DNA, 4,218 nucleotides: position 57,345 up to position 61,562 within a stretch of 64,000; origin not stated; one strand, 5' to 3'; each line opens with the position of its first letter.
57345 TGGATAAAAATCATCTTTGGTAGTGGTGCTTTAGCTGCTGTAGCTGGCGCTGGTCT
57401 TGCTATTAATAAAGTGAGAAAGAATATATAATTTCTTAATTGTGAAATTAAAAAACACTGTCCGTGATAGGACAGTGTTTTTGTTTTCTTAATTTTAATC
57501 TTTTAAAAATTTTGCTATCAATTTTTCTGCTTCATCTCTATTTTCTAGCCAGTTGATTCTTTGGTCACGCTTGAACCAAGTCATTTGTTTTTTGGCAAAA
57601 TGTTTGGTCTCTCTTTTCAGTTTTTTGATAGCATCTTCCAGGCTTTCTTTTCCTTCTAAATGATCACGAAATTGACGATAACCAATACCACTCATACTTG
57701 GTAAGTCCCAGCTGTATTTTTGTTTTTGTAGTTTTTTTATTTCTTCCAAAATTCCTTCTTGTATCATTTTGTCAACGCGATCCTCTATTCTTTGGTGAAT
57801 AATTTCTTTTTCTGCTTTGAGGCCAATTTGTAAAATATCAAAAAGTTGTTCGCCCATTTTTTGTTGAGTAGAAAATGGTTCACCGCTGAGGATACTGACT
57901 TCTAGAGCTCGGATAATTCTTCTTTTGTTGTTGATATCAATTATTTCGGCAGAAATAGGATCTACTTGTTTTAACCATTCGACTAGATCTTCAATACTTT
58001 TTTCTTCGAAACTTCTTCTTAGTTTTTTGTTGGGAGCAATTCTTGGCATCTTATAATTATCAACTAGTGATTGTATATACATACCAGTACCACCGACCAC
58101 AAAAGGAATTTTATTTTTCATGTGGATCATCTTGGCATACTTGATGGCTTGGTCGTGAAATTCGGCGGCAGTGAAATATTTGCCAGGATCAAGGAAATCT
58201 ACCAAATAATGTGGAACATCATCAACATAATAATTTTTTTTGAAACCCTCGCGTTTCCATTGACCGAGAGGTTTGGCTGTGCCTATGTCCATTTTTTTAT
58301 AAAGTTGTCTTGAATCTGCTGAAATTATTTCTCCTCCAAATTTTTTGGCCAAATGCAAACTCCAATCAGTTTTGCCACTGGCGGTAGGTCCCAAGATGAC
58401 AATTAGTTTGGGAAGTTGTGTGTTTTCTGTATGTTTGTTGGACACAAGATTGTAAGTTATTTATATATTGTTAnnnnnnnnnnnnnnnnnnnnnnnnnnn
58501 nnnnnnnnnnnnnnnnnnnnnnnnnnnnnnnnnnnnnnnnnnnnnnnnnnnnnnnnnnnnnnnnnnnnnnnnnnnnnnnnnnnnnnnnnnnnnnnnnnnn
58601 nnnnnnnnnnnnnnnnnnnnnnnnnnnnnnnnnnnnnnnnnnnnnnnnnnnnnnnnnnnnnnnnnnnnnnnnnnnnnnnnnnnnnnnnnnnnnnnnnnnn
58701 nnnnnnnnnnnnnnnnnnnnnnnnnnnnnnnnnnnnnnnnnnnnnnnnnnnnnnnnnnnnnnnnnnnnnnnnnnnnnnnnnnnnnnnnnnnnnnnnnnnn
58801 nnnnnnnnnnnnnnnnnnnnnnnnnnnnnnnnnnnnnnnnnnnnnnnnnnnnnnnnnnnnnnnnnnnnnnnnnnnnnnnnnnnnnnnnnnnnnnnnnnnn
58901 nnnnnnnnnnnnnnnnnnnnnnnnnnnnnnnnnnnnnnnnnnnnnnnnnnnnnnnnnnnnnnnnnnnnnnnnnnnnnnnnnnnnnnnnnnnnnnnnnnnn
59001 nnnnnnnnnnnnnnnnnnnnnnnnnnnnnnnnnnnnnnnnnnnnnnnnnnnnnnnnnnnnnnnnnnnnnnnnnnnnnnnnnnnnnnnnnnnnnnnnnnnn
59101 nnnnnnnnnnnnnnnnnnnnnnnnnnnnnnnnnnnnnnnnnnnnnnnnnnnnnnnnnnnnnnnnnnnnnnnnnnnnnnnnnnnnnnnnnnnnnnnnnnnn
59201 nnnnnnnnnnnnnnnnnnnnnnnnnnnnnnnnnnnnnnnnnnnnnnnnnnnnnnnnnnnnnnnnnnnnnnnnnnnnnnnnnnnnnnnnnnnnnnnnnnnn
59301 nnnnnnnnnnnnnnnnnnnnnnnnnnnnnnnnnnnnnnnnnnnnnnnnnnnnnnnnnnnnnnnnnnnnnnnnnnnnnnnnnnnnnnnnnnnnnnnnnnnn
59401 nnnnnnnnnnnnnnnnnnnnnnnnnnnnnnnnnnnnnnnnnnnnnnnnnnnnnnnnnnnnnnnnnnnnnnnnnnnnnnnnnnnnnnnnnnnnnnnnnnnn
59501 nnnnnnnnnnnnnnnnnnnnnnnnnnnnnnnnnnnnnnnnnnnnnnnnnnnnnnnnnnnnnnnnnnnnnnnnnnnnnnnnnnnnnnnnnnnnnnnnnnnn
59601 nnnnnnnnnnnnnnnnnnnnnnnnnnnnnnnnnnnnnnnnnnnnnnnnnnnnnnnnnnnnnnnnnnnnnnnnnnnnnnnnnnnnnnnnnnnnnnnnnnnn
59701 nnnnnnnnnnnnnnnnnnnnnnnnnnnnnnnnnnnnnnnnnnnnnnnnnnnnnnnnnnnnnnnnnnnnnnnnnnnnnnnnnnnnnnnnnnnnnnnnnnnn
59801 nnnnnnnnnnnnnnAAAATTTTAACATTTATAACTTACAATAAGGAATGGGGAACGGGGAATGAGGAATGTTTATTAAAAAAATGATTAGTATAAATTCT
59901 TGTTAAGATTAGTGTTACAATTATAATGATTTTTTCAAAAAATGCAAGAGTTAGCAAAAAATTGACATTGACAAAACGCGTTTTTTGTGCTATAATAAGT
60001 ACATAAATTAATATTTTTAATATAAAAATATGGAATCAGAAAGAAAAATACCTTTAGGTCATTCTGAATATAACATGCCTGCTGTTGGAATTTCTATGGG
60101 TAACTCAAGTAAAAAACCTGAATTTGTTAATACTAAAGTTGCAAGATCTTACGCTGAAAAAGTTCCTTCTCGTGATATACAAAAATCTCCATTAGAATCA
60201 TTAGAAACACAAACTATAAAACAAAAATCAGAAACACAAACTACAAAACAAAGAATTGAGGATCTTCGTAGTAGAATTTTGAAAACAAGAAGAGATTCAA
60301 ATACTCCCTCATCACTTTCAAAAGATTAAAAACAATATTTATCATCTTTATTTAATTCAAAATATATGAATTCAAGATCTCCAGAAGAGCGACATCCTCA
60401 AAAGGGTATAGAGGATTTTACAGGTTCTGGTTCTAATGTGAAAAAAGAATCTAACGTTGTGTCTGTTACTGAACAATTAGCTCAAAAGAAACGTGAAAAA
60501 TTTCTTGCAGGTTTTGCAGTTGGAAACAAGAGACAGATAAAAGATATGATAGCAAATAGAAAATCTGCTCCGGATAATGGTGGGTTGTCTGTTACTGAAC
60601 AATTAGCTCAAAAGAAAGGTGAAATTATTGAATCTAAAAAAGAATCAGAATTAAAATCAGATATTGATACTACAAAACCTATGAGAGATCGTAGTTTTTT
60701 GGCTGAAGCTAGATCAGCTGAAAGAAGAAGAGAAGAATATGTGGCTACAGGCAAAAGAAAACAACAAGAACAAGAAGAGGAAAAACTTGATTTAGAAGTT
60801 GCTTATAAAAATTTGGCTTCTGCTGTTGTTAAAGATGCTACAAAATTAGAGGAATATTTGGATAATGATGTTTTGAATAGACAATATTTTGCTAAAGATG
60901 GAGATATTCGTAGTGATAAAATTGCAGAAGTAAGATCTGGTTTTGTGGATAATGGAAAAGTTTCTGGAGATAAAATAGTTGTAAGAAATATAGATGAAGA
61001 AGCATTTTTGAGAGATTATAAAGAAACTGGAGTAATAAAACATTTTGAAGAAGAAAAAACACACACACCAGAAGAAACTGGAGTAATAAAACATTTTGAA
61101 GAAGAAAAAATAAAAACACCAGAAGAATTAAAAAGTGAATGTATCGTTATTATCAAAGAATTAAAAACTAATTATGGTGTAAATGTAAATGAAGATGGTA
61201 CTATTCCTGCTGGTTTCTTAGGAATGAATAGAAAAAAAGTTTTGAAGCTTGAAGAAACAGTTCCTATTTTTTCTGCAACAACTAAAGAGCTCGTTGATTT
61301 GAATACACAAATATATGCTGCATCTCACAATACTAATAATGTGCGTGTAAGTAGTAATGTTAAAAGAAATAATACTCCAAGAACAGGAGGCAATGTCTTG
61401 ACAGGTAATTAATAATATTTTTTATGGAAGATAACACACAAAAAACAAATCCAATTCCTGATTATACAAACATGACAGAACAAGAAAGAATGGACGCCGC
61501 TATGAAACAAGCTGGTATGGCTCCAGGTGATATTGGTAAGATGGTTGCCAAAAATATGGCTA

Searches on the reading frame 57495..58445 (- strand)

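Call 41: search_protein_families(library=pfam, proteins=[window:57495-58445:-], max_evalue=0.01)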
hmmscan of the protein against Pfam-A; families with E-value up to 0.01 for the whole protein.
window:57495-58445:- (316 aa): 4 families
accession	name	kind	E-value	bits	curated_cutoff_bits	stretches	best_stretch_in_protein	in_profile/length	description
PF01715.23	IPPT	-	8.2e-75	252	23.6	1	47-294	1-243/243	IPP transferase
PF01745.22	IPT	-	1.3e-07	31.7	20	1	13-61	2-50/233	Isopentenyl transferase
PF13671.12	AAA_33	-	0.0012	19.6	27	1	14-48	1-37/143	AAA domain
PF13238.12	AAA_18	-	0.0069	17.3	29.4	0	15-50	1-33/128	AAA domain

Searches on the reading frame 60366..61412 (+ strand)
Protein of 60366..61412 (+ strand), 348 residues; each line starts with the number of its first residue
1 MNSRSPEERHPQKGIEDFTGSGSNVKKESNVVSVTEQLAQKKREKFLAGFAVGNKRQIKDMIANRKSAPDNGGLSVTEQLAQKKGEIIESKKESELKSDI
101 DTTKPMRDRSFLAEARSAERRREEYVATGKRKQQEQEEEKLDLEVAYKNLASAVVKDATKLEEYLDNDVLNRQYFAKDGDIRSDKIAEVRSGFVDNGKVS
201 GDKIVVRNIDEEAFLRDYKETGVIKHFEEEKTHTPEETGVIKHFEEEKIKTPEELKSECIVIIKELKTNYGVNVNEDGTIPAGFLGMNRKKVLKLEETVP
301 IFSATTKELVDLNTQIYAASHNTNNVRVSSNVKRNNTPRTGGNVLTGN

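Call 91: search_protein_families(library=pfam, proteins=[window:60366-61412:+], max_evalue=1)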
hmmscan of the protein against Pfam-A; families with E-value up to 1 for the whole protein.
window:60366-61412:+ (348 aa): 1 family
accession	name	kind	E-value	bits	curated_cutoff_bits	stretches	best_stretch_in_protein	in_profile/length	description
PF13790.11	SR1P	-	0.15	12.7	26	0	240-251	12-23/37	SR1 protein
